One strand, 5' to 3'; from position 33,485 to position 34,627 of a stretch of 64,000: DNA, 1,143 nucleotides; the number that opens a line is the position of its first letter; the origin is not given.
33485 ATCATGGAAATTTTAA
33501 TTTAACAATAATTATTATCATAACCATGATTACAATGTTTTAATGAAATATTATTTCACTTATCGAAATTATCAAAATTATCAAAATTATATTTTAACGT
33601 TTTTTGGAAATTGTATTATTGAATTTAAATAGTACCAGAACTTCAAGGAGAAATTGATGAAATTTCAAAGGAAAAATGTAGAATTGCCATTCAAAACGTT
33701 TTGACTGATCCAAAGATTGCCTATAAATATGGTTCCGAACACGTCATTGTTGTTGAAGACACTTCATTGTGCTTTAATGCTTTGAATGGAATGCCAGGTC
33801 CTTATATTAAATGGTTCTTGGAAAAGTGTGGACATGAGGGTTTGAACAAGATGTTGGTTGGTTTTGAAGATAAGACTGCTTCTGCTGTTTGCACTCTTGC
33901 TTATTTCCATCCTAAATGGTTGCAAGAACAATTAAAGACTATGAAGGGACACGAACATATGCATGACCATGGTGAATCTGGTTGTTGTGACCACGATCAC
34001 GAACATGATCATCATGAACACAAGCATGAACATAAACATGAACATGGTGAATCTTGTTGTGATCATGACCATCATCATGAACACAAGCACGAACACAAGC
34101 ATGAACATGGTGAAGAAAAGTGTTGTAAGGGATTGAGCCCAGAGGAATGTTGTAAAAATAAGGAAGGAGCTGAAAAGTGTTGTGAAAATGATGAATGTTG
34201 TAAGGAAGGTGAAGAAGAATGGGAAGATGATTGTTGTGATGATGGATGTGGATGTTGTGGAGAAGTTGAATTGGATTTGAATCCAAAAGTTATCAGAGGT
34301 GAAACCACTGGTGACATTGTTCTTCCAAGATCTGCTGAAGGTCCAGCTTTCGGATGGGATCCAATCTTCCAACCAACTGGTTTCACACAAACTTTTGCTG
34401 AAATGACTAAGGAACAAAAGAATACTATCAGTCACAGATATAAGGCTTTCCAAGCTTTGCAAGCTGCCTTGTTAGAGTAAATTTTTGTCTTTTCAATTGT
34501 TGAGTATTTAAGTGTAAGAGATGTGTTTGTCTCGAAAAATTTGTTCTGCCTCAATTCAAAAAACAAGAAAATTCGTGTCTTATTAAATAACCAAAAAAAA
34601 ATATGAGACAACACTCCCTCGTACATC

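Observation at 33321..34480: ITPase (Ham1) housekeeping enzyme carrying a ~105-aa His/Cys-rich, internally duplicated metal-binding-like insertion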

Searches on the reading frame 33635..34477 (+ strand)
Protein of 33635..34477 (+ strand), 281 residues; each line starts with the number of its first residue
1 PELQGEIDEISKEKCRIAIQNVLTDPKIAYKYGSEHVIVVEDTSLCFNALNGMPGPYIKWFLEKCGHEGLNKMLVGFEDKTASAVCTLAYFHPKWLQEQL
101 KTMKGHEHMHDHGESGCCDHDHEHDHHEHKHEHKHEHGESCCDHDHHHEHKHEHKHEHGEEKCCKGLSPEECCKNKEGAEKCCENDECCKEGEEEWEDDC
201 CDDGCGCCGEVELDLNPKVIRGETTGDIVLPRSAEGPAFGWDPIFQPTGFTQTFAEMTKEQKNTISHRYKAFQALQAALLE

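Call 46: find_related_loci(query=window:33635-34477:+, collection=metagenome_contigs, flank=3000)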
Query window:33635-34477:+ (281 aa) in metagenome_contigs; peptide patterns used: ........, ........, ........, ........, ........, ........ (x = any residue, [..] = any of these).
304 stretches matched a pattern; 135 encode a relative of the query (tblastn E <= 1e-3); the best 80 are kept; 80 distinct loci.
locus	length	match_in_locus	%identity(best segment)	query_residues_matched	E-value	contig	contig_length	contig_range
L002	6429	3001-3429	61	1-276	2e-30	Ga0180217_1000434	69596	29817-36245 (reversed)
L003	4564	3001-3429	61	1-276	2e-30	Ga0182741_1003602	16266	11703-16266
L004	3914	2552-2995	57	2-281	2e-29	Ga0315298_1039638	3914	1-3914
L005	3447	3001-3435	58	1-276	2e-28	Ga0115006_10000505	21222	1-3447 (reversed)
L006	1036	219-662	56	1-281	3e-29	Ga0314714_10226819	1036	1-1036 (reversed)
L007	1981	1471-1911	59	1-279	1e-28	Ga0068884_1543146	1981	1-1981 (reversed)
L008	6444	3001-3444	57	1-281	3e-28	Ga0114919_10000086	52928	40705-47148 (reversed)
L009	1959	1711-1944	57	1-90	4e-28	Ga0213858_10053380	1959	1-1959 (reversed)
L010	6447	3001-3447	58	1-281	4e-28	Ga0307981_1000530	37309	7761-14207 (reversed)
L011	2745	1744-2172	56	1-276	6e-28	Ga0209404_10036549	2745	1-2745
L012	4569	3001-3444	57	1-281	7e-28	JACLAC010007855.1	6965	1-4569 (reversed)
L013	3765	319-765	58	1-281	1e-27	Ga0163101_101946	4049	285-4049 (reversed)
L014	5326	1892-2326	57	1-277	1e-27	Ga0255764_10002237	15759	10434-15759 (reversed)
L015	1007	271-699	56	1-276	9e-29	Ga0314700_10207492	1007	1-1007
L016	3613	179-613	54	1-277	1e-27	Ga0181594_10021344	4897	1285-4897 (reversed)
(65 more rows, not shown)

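Call 73: predict_structure(alignment_id=A7)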
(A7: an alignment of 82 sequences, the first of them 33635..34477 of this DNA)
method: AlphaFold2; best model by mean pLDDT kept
length: 281 residues; sequences in the alignment: 82
mean_pLDDT: 74.4   pTM: 0.62
mean pLDDT of the five models: 74.4, 73.6, 73.5, 73.0, 72.7
residues with pLDDT >= 90: 103; 70-90: 69; 50-70: 48; < 50: 61
segments of 3 or more residues with pLDDT < 50: 115-163, 191-193, 195-197
pLDDT, mean of each block of 10 residues (from residue 1): 86 94 84 84 93 76 87 89 97 87 63 49 48 41 38 38 56 56 53 49 63 90 96 81 95 95 96 96 90
secondary structure, 60 per line:
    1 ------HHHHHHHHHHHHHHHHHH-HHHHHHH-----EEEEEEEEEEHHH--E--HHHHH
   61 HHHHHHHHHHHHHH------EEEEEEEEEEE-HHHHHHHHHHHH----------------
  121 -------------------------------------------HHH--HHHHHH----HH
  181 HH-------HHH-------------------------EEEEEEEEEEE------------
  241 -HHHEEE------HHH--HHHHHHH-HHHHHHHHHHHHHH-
elements in order: H7-24 H26-32 E38-47 H56-74 E81-91 H93-104 H169-174 H179-182 E218-228 E245-247 H259-265 H267-280

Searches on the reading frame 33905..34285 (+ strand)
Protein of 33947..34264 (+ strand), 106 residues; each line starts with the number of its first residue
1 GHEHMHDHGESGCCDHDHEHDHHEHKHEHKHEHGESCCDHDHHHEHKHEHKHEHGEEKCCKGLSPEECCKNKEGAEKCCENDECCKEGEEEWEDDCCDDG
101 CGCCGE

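Call 4: search_protein_families(library=pfam, proteins=[window:33947-34264:+], max_evalue=1)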
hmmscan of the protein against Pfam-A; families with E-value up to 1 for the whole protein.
seq(106 aa): 0 families

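Call 14: find_homologous_proteins(query=A2, max_evalue=0.01)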
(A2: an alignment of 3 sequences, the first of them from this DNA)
Query A2 (3 sequences): 3704 candidates shared short words with the query, none scored E <= 0.01.

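Call 40: search_solved_structures(query=A2, max_evalue=10, show_alignments=3)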
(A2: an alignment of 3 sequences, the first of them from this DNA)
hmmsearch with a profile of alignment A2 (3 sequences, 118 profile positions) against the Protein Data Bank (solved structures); distinct sequences matched with E-value up to 10: 1.
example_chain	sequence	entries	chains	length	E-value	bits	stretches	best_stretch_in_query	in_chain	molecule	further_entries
5uc8_A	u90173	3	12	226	1.1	13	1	25-63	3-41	Heme oxygenase 2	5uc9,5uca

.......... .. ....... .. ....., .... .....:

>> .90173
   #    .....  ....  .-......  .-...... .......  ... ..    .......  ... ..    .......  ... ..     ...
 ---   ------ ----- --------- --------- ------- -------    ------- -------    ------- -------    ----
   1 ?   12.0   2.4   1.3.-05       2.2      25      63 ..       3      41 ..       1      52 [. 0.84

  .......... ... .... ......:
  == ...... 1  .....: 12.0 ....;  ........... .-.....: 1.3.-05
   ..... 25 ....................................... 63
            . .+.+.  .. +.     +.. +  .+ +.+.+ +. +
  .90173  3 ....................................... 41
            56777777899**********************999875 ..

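Call 43: search_protein_representatives(alignment_id=A2)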
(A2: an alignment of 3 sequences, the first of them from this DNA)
Query: 3 sequences, 118 profile positions. Proteins with E-value up to 0.001 (for the whole library): 0; up to 1e-10: 0; up to 1e-30: 0. The best 0 are listed.

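Call 45: find_related_loci(query=A2, collection=metagenome_contigs, flank=3000)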
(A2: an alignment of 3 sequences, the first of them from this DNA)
Query A2 (127 aa) in metagenome_contigs; peptide patterns used: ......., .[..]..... (x = any residue, [..] = any of these).
600 stretches matched a pattern, but none encodes a relative of the query by tblastn (E <= 1e-3).
